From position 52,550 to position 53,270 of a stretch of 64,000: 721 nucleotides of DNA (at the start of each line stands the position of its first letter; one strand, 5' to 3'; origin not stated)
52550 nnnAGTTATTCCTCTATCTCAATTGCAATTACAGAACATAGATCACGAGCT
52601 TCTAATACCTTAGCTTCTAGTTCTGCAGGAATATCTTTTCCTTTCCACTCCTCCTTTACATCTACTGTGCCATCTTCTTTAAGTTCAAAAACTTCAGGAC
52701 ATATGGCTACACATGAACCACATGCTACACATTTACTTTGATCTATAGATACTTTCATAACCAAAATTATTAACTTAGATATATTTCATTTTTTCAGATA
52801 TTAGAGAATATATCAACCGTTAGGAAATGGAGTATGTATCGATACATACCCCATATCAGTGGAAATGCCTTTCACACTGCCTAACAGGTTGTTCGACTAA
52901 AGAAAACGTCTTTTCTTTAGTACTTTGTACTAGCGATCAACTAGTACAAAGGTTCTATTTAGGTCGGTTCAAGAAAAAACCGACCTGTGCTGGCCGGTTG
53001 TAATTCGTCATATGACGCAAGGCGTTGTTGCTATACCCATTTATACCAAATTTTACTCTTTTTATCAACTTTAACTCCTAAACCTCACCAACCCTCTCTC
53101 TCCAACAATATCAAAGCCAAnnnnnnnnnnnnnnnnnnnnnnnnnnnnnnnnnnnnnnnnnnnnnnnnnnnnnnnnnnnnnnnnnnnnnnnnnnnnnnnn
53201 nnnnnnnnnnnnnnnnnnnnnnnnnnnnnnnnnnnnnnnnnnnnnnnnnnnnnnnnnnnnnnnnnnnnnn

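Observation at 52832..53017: Intergenic cluster of three back-to-back perfect stem-loops plus two palindromes: candidate structured RNA or protein-binding array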

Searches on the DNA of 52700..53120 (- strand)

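Call 6: search_rna_families(source=window, start=52700, end=53120, threshold=evalue, max_evalue=10, show_alignments=4)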
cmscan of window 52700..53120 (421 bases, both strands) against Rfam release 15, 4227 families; matches with E-value up to 10: 1.
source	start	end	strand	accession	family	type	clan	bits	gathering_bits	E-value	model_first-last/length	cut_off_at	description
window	52952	52983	-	RF01103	UPD-PKc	Cis-reg;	-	16.5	40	5.3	1-29/29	no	Pseudoknot of upstream pseudoknot domain (UPD) of the 3'UTR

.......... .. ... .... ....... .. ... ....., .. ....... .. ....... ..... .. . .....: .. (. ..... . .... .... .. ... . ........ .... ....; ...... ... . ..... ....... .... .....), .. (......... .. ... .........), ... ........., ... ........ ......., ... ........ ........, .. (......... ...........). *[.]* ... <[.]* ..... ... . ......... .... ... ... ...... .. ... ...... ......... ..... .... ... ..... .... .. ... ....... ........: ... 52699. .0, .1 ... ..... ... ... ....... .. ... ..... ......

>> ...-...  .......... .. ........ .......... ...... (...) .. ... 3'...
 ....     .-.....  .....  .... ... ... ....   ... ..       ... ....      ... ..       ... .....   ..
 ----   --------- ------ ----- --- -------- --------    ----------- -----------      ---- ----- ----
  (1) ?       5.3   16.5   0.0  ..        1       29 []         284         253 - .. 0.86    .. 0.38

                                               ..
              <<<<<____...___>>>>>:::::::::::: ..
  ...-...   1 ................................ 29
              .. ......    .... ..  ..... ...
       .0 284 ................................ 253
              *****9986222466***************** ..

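Call 41: build_rna_model(alignment_id=A2, structure=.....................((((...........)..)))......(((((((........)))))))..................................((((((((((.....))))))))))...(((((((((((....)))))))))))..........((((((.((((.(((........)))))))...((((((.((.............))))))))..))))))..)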
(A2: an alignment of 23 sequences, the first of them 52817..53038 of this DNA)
Model R1 built from alignment A2 (23 sequences, 241 columns); structure: as given.
model positions 221; base pairs 53; branch points 5; effective number of sequences 1.41; information 0.59 bits per position. Calibrated on 0.2 Mb of random sequence (short: E-values are rough).
structure used (alignment columns):
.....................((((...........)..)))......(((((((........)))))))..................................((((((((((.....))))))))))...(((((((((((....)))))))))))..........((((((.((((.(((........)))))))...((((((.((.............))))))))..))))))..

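Call 42: search_with_rna_model(model_id=R1, sources=[window, L001, L002, L003, L004, L005, L006, L007, L008, L009, L010, L011, L012, L013, L014, L015, L016, L017, L018, L019, L020, L021, L022, L023, L024, L084, L085, L086, L087, L088, L089, L090, L091, L092, L093, L094], max_evalue=1, make_alignment=true)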
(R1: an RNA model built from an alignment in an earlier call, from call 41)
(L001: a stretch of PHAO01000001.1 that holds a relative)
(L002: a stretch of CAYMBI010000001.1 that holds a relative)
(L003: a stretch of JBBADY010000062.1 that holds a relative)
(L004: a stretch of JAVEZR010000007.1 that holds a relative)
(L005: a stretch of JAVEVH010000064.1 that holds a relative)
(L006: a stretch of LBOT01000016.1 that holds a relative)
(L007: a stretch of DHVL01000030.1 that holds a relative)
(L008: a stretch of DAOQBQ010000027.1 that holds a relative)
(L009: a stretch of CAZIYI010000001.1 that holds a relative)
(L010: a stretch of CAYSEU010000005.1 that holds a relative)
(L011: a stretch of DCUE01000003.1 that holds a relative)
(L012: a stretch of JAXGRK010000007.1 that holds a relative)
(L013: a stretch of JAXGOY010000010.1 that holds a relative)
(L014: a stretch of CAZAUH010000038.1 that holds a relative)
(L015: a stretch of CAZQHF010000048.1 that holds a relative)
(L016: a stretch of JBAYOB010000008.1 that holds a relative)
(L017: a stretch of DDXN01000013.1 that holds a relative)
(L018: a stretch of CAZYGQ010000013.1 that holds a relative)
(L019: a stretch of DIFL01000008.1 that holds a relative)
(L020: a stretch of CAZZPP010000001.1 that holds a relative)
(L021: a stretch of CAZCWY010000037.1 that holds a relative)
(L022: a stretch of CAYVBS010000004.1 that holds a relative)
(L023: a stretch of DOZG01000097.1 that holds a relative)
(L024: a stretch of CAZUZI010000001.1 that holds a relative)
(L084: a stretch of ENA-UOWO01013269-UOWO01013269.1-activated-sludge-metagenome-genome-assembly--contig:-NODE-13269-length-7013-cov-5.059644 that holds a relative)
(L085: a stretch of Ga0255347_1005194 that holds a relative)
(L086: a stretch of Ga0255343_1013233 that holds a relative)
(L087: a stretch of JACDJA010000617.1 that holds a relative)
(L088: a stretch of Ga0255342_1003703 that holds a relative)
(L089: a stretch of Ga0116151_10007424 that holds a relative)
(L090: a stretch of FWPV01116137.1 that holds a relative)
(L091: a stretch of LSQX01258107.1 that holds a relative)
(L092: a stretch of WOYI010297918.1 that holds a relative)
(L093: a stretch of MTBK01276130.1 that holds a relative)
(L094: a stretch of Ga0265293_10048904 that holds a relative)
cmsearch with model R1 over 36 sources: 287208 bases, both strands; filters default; matches with E-value up to 1: 64.
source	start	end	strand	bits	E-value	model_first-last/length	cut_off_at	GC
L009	3505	3725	+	240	1.5e-64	1-221/221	no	0.38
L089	8117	8335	+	238.2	4.8e-64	1-221/221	no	0.39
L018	3514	3732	+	237.9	6e-64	1-221/221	no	0.39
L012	3236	3456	+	237.6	7.1e-64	1-221/221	no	0.38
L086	3215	3433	-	235.8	2.1e-63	1-221/221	no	0.39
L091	6473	6691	-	235.8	2.2e-63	1-221/221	no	0.4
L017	3514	3732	+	235.7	2.4e-63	1-221/221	no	0.4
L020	3514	3732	+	234.2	6.3e-63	1-221/221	no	0.39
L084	877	1096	+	232.8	1.5e-62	1-221/221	no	0.4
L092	734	949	+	229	1.7e-61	1-221/221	no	0.4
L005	632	851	+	227.1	5.9e-61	1-221/221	no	0.43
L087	2894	3116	+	222.5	1e-59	1-221/221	no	0.42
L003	2544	2765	+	221.9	1.5e-59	1-221/221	no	0.43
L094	2544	2765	+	221.9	1.5e-59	1-221/221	no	0.43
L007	3511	3733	+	221.1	2.6e-59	1-221/221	no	0.43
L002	1529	1744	+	216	6.9e-58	1-221/221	no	0.42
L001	3519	3736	+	215.5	9e-58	1-221/221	no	0.42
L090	727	942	-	213.9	2.7e-57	1-221/221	no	0.42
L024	2862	3078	+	209.2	5.2e-56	1-221/221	no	0.45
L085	6165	6382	-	209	6.1e-56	1-221/221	no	0.42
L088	178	395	+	209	6.1e-56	1-221/221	no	0.42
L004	3512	3736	+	207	2.1e-55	1-221/221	no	0.38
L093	5851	6067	+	202.7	3.2e-54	1-221/221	no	0.44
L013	1835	2042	+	199.9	2e-53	1-221/221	no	0.38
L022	3508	3724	+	197.1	1.2e-52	1-221/221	no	0.44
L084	857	1078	-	18.1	0.0046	1-221/221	no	0.37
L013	1872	2044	-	17.6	0.0064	1-221/221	no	0.39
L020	3599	3714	-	17.5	0.0067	1-221/221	no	0.39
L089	8195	8317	-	16.8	0.01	1-221/221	no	0.41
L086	3223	3252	+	16.7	0.011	181-211/221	no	0.4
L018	3592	3714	-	16.6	0.012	1-221/221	no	0.41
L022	3591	3619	-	16.1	0.016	88-116/221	no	0.41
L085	6173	6203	+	15.7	0.021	181-211/221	no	0.39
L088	357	387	-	15.7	0.021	181-211/221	no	0.39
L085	6241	6266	+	14.2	0.056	120-145/221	no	0.27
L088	294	319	-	14.2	0.056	120-145/221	no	0.27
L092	851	876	-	14.2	0.056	120-145/221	no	0.27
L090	807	832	+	14.2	0.056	120-145/221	no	0.27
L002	1639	1664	-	14.2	0.056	120-145/221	no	0.27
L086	3288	3313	+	14.2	0.056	120-145/221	no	0.27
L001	3631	3656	-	14.1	0.056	120-145/221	no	0.27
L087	2983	3009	-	13.6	0.078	90-116/221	no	0.41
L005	720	746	-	13.6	0.078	90-116/221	no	0.41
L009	3598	3624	-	13.6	0.078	90-116/221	no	0.41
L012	3329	3355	-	13.6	0.078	90-116/221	no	0.41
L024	2950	2976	-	13.6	0.078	90-116/221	no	0.41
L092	823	849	-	12.9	0.13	90-116/221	no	0.41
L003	2585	2730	-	12.2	0.2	1-221/221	no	0.42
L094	2585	2730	-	12.2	0.2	1-221/221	no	0.42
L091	6491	6613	+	11.9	0.23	1-221/221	no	0.42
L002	1611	1637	-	11.9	0.24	90-116/221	no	0.37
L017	3605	3631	-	11.9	0.24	90-116/221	no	0.37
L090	834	860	+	11.9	0.24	90-116/221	no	0.37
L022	3620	3643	-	11.5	0.3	121-144/221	no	0.38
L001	3603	3629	-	11.5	0.3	90-116/221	no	0.41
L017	3694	3724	-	11.4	0.32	181-211/221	no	0.42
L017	3633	3658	-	10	0.81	120-145/221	no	0.31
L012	3357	3382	-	9.9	0.82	120-145/221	no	0.31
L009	3626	3651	-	9.9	0.82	120-145/221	no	0.31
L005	748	773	-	9.9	0.82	120-145/221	no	0.31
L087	3011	3036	-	9.9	0.82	120-145/221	no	0.31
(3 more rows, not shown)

Alignment A3: 64 matches aligned to the model, 345 columns, each read 5' to 3' on its own strand. Consensus structure (alignment columns), stored with it:
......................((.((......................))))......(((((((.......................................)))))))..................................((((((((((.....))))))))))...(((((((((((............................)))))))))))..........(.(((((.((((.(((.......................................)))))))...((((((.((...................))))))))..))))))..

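Call 53: search_with_rna_model(model_id=R1, sources=[L095, L096, L097, L098, L099, L100, L101], max_evalue=0.001, show_alignments=2)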
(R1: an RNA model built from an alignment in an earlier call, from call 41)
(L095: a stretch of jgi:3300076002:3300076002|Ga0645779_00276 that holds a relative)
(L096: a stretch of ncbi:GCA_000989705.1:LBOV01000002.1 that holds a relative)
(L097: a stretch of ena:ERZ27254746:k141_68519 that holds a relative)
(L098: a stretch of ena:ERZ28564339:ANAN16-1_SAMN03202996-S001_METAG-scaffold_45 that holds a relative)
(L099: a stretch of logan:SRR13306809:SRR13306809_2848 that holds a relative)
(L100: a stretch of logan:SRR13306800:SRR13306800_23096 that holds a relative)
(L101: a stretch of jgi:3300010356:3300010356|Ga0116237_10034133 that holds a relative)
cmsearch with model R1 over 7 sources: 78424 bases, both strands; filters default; matches with E-value up to 0.001: 4.
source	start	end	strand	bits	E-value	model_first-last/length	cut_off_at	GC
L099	5518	5736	+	236.5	3.9e-64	1-221/221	no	0.39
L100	2186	2404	+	236.5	3.9e-64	1-221/221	no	0.39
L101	338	556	+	235.8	5.9e-64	1-221/221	no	0.39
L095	5522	5734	+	206.1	1e-55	1-221/221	no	0.39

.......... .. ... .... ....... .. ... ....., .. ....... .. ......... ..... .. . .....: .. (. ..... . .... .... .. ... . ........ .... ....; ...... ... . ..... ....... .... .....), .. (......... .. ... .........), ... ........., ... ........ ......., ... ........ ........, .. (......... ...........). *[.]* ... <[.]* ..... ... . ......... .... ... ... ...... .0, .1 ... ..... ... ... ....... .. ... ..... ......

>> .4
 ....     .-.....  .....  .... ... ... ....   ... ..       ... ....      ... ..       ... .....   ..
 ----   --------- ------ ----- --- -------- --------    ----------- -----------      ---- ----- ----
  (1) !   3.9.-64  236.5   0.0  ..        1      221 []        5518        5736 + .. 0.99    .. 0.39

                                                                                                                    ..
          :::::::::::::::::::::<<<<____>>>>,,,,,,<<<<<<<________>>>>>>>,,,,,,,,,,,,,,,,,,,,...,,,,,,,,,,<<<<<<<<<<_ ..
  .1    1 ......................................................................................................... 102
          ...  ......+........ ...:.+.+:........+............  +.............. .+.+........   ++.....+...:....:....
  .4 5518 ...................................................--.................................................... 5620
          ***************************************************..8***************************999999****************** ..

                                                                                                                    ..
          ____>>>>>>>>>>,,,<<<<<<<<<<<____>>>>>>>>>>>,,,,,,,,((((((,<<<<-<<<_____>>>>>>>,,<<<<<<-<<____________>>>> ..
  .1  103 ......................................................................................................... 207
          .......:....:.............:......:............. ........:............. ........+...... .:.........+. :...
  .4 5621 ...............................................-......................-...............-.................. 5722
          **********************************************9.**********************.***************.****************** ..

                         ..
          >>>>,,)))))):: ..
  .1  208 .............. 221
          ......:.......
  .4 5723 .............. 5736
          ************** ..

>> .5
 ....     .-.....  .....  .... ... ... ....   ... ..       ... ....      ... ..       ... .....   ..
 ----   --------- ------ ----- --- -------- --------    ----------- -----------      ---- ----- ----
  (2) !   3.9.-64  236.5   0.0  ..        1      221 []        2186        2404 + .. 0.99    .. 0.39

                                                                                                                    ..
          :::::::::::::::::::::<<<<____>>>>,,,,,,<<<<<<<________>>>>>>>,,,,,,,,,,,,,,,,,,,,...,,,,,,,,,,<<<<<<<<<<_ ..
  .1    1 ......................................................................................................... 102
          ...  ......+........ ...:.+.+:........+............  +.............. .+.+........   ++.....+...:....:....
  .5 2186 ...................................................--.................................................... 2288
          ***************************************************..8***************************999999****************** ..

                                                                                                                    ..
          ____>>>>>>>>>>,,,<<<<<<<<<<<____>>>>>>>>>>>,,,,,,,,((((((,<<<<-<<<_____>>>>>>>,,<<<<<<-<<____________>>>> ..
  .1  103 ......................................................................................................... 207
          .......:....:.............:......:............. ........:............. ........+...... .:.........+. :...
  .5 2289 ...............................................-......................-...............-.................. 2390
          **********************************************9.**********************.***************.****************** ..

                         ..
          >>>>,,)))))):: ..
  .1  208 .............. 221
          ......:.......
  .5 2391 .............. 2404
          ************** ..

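Call 65: search_with_rna_model(model_id=R1, sources=[L102, L103, L104, L105, L106, L107, L108], max_evalue=0.1, show_alignments=3)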
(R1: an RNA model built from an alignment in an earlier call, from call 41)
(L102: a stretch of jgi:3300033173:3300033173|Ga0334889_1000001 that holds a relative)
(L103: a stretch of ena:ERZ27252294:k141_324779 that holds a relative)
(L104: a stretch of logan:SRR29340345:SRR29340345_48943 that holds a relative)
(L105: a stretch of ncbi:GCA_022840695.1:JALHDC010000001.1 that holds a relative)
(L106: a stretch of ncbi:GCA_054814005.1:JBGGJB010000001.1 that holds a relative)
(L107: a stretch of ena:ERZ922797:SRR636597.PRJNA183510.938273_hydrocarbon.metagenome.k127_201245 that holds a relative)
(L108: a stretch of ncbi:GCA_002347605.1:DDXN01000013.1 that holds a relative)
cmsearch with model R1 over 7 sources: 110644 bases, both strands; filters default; matches with E-value up to 0.1: 4.
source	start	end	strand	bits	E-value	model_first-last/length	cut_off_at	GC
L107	7723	7941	+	235.7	9.3e-64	1-221/221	no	0.4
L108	7723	7941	+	235.7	9.3e-64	1-221/221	no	0.4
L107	7814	7840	-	11.9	0.091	90-116/221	no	0.37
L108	7814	7840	-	11.9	0.091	90-116/221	no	0.37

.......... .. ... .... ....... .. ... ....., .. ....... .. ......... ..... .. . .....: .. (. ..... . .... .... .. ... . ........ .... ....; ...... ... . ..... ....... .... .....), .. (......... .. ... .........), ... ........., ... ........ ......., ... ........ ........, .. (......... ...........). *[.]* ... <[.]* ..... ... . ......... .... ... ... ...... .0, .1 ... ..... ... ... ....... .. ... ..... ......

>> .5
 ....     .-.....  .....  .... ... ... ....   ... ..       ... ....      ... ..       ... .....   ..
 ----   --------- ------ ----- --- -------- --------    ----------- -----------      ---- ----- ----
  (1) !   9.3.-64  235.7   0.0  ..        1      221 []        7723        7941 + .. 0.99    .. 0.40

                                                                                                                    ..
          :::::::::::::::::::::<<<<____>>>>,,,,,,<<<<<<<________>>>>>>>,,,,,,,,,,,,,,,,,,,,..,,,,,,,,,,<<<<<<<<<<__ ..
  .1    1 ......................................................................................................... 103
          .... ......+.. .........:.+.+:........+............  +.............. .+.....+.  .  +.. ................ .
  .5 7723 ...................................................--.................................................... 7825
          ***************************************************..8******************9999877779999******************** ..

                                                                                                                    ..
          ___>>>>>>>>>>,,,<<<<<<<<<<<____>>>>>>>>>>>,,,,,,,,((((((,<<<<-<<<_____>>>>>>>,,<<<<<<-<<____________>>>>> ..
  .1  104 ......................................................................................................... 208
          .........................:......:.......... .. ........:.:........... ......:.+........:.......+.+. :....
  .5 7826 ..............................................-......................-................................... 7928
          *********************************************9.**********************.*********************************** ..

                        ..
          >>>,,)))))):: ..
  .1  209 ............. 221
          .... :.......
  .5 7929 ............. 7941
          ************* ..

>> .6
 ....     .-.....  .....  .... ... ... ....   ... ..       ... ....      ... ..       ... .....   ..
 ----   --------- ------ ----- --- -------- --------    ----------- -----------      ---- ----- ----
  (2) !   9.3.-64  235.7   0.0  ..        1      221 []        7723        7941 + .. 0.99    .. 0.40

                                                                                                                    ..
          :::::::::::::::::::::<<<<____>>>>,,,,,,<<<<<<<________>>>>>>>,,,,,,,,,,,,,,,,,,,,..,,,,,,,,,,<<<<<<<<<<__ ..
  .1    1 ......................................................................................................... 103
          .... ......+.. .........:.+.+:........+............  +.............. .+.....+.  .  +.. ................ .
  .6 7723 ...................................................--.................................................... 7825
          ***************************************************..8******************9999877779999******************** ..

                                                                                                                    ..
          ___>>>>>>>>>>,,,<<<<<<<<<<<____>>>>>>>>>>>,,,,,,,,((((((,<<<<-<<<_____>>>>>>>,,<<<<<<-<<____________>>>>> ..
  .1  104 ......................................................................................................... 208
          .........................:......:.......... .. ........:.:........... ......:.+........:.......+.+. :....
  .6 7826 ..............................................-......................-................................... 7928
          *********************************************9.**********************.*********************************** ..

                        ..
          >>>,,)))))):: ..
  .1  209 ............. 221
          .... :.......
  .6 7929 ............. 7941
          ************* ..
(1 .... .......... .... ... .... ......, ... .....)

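Call 66: search_with_rna_model(model_id=R1, sources=[L102, L104, L106, L096, L008, L011, L014, L019], max_evalue=1, filters=off)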
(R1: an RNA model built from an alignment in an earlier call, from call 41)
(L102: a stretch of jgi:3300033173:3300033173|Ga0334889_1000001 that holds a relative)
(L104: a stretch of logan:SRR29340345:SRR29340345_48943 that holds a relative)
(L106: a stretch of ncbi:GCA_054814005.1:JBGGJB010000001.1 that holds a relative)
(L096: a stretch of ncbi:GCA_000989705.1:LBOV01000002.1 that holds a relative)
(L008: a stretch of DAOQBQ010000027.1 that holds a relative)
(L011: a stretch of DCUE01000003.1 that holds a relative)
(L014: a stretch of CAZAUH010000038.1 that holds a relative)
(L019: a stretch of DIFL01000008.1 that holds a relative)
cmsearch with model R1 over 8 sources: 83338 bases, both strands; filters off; matches with E-value up to 1: 4.
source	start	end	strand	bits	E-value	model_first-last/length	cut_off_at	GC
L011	1771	1865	+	14.2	0.016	1-221/221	no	0.31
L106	158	291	+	9.8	0.26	1-221/221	no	0.31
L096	4211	4359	+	8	0.8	1-221/221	no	0.32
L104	16141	16162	+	7.9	0.86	122-143/221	no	0.41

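Call 78: search_dna_similar(query=window:52817-53068:-, collection=phages, mode=distant, max_evalue=0.01, max_rows=5)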
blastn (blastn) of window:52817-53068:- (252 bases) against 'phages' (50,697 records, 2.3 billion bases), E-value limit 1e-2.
No match.
